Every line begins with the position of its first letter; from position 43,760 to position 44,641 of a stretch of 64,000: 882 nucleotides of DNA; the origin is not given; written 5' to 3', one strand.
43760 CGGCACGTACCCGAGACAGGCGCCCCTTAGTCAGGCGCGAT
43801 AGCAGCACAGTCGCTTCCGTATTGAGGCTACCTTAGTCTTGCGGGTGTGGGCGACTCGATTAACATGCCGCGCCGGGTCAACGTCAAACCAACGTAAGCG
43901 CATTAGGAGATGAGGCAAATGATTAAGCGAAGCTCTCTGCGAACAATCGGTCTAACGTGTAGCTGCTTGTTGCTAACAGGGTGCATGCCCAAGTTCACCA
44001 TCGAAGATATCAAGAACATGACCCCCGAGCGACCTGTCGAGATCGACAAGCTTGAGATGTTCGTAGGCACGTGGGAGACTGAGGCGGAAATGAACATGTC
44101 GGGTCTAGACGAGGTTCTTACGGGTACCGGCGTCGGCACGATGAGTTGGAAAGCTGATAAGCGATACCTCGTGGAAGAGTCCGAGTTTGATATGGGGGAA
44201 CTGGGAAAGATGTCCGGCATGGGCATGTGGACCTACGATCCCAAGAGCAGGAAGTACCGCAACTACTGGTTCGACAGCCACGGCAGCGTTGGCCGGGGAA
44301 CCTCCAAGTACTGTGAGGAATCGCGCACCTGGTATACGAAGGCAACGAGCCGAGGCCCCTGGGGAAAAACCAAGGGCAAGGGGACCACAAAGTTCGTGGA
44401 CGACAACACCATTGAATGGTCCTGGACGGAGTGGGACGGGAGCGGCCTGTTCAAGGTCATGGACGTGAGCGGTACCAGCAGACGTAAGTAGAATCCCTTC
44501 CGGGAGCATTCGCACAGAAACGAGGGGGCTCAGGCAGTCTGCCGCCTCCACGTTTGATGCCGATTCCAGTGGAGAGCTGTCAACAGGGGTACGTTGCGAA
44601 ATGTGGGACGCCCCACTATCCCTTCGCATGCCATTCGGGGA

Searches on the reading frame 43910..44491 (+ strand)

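Call 3: search_protein_families(library=pfam, proteins=[window:43910-44491:+], max_evalue=1)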
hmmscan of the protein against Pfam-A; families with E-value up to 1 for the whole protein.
window:43910-44491:+ (193 aa): 1 family
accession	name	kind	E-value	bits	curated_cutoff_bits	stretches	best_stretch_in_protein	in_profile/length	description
PF07617.17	DUF1579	-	1.5e-10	41.7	25.2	1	48-173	9-137/155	Protein of unknown function (DUF1579)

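Call 4: search_protein_families(library=ncbifam, proteins=[window:43910-44491:+], max_evalue=1)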
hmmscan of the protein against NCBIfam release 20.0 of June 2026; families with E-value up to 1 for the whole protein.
window:43910-44491:+ (193 aa): 0 families
